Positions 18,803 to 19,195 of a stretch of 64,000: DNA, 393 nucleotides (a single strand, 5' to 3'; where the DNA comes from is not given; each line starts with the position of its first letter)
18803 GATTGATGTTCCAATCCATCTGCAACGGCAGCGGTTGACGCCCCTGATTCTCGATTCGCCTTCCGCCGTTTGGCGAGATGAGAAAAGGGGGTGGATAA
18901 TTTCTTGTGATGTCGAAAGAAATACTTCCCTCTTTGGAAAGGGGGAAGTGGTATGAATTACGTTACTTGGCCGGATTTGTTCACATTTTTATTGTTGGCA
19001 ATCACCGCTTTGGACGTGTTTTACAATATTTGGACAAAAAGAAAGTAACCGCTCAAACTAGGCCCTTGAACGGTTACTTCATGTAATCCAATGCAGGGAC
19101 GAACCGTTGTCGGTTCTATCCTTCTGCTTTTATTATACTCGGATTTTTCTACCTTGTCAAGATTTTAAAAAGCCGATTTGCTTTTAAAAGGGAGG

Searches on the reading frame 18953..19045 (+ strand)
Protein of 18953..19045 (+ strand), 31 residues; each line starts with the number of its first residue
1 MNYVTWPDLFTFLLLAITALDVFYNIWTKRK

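Call 12: search_protein_families(library=pfam, proteins=[window:18953-19045:+], max_evalue=10)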
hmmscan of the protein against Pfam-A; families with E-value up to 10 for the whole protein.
seq(31 aa): 0 families

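Call 13: search_protein_families(library=ncbifam, proteins=[window:18953-19045:+], max_evalue=10)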
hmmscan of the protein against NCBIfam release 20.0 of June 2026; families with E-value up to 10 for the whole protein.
seq(31 aa): 0 families

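Call 46: list_cluster_members(proteins=[window:18953-19045:+, window:11588-11674:+, window:46538-46615:+, window:26153-26239:-, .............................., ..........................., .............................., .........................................])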
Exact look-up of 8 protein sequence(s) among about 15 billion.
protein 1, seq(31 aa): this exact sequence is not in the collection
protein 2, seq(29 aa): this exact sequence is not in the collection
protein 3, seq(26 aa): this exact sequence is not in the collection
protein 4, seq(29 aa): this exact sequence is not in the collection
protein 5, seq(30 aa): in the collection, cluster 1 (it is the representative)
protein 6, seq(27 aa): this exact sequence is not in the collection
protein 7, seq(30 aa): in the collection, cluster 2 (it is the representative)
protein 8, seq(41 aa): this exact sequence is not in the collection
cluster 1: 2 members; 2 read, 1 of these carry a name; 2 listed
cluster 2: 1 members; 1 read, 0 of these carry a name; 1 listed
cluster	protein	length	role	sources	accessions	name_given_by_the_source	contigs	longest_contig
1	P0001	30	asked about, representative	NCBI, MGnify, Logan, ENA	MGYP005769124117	CR=1 FL=1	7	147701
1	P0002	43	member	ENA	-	-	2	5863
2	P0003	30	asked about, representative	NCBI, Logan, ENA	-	-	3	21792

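Call 62: search_protein_families(library=pfam, alignment_id=A3, max_evalue=0.1)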
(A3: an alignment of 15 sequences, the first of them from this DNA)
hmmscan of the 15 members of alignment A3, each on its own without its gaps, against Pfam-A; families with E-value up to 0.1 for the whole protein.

A. member 1, seq(31 aa): 0 families

B. families by the number of members that match (of 15 scanned): 2 families
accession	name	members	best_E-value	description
PF16935.10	Hol_Tox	2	0.0036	Putative Holin-like Toxin (Hol-Tox)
PF05279.16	Asp-B-Hydro_N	1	0.043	Aspartyl beta-hydroxylase N-terminal region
